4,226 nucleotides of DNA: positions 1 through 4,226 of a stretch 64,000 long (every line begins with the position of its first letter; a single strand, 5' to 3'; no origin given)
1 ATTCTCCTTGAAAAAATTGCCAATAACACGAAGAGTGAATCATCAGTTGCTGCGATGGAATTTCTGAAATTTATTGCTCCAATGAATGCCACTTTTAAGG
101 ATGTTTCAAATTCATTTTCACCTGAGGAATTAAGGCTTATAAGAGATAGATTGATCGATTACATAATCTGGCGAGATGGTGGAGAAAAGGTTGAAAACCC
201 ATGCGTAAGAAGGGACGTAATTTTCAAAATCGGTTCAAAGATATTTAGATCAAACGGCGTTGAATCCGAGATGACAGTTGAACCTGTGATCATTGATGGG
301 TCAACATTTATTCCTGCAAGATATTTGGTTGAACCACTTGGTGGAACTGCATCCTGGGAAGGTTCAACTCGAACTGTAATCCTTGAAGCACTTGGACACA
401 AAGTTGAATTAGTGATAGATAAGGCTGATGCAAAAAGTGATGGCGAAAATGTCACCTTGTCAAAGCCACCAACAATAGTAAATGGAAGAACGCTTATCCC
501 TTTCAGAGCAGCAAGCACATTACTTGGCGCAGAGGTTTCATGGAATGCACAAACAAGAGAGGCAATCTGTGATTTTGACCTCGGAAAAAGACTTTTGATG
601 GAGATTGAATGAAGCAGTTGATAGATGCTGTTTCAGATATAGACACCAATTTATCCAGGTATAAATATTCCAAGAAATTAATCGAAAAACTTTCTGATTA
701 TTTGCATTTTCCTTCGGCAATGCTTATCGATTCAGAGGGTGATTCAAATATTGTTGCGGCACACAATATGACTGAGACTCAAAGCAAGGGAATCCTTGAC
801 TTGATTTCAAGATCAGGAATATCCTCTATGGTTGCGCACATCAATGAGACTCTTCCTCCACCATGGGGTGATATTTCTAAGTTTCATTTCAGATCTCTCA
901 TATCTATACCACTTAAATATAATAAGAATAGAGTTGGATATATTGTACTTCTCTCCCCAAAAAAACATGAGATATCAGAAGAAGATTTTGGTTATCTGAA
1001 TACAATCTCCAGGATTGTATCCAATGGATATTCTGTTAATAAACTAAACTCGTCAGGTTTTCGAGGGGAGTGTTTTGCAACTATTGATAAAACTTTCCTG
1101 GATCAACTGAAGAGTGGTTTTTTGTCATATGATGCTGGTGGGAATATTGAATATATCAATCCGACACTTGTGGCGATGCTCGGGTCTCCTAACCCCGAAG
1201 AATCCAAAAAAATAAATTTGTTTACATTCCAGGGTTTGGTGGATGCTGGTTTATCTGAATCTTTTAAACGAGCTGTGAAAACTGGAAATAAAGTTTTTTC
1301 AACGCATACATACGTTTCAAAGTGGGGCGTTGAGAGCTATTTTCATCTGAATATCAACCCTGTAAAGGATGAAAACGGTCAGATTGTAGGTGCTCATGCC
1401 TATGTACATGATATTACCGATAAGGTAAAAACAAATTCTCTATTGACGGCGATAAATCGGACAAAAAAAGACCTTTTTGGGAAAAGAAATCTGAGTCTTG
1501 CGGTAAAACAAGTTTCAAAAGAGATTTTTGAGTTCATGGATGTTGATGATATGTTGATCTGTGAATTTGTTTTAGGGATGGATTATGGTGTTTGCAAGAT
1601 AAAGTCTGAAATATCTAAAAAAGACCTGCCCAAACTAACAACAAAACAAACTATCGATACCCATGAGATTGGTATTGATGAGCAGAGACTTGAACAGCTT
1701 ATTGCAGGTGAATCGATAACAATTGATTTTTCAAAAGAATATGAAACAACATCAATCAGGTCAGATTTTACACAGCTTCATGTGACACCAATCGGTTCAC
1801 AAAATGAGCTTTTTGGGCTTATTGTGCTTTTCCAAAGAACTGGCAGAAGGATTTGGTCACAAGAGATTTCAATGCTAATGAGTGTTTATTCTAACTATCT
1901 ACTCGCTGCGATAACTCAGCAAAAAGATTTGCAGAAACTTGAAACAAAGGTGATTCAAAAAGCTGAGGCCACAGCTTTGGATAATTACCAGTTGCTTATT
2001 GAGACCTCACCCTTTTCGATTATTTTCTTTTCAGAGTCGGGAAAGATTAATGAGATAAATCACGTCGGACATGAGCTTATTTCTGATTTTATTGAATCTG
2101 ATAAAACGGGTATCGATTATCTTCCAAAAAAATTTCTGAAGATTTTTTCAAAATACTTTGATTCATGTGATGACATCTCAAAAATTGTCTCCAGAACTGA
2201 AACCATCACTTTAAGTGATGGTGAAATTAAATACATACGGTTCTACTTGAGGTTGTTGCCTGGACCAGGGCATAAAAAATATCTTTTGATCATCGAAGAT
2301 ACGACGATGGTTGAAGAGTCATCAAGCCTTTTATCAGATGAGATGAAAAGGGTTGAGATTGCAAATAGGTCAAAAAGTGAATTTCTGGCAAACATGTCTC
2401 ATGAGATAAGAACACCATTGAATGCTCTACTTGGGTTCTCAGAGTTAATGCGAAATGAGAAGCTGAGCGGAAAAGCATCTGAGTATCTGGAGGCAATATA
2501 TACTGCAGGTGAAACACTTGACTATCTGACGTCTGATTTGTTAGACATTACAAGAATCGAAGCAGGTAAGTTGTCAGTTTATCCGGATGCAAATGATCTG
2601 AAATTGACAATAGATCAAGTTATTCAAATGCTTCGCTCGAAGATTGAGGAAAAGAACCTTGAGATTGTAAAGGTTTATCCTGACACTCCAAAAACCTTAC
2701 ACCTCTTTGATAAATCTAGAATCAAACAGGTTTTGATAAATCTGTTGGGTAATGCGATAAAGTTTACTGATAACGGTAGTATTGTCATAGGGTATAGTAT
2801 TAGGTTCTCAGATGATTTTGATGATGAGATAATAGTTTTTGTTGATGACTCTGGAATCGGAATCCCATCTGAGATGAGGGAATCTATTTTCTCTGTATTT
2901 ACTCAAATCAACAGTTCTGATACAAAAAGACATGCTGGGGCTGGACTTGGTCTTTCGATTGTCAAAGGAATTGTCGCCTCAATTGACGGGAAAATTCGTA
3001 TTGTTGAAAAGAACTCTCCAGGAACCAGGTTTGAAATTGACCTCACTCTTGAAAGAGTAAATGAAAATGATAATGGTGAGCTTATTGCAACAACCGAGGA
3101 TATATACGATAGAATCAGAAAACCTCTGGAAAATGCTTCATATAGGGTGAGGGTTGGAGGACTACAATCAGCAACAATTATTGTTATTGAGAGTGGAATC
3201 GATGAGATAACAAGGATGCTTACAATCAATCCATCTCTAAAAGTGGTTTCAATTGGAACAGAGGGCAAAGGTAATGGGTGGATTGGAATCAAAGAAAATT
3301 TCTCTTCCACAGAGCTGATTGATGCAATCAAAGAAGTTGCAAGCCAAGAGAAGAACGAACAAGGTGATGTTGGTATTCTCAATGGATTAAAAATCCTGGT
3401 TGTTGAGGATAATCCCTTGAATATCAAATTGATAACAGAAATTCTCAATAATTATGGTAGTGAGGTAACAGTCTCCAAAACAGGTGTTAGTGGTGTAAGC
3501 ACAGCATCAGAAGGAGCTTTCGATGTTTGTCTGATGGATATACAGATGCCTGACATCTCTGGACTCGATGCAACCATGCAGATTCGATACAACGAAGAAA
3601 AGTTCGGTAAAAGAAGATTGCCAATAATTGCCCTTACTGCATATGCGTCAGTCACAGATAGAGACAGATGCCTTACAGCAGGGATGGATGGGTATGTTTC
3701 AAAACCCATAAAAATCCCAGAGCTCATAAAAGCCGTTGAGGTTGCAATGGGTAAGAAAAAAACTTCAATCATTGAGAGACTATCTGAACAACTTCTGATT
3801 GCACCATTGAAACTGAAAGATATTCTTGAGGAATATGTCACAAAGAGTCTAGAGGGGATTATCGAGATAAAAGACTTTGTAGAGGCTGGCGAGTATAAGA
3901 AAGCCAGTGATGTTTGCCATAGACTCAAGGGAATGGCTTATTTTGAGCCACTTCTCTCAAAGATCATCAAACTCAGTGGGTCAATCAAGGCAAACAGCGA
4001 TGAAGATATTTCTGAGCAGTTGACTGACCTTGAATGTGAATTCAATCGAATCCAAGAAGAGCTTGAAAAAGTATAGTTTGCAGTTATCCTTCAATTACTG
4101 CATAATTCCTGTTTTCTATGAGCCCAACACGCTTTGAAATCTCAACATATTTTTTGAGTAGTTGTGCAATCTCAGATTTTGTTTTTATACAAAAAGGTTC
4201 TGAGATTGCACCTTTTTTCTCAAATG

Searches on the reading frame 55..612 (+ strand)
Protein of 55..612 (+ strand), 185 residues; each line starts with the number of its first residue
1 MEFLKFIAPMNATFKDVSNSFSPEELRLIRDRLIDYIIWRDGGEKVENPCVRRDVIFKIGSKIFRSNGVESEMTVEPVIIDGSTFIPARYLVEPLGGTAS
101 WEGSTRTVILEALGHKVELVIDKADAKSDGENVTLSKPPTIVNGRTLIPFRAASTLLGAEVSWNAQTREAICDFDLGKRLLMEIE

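Call 39: search_protein_families(library=pfam, proteins=[window:55-612:+], max_evalue=0.001)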
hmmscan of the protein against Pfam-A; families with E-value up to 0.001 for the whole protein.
window:55-612:+ (185 aa): 1 family
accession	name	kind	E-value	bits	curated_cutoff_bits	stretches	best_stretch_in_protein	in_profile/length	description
PF07833.16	Cu_amine_oxidN1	-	6.9e-42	142.2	24.2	2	66-170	2-106/108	Copper amine oxidase N-terminal domain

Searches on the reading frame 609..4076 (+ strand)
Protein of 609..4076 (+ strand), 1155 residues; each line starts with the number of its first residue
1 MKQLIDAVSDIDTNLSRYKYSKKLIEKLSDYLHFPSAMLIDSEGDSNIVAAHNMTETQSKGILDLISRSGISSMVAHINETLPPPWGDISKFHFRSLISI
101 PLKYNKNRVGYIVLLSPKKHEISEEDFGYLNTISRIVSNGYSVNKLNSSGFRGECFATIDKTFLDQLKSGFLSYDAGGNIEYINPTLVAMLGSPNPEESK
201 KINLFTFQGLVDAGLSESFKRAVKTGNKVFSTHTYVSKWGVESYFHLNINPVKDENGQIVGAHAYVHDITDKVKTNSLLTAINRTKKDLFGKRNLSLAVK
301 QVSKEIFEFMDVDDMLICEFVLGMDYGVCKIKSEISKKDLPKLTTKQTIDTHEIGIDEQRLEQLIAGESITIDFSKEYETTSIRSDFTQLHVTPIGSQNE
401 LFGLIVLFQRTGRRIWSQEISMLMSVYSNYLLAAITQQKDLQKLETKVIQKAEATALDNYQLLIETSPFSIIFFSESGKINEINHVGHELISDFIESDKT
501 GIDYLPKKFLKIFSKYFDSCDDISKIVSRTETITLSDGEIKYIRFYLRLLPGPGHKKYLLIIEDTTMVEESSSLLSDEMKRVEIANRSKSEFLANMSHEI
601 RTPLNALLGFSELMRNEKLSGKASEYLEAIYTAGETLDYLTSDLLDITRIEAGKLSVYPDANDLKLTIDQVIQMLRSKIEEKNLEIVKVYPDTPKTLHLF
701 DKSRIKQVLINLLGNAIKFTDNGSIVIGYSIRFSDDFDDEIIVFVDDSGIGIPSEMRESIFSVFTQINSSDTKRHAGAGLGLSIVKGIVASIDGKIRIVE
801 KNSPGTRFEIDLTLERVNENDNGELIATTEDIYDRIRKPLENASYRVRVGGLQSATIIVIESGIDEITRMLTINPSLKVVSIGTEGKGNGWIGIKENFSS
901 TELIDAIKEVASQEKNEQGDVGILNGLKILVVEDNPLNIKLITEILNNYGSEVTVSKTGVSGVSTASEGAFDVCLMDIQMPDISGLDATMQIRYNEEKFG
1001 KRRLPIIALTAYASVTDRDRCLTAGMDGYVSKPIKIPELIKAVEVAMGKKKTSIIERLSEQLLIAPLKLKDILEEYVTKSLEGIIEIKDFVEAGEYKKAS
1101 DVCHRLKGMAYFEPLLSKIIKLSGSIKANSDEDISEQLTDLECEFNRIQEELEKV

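Call 39: search_protein_families(library=pfam, proteins=[window:609-4076:+], max_evalue=0.001)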
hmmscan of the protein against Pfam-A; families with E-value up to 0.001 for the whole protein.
window:609-4076:+ (1155 aa): 8 families
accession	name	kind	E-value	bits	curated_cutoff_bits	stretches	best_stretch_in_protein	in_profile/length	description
PF00072.30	Response_reg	-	9.1e-27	93.9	30.2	1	929-1044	1-111/111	Response regulator receiver domain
PF02518.31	HATPase_c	-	3e-22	79.6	26.4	1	701-815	2-110/111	Histidine kinase-, DNA gyrase B-, and HSP90-like ATPase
PF00512.31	HisKA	-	1.5e-20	73.4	26.9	1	588-653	1-66/66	His Kinase A (phospho-acceptor) domain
PF13426.13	PAS_9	-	1e-08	35.8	27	1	170-271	3-103/103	PAS domain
PF08448.16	PAS_4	-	5.5e-08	33.4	23.1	1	164-272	1-108/110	PAS fold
PF01590.32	GAF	-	2.7e-05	25.2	22.4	0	23-138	8-130/133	GAF domain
PF00989.32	PAS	-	0.00049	20.5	22.6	0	162-269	5-113/113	PAS fold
PF13188.13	PAS_8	-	0.00064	20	21.8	0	162-208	5-51/65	PAS domain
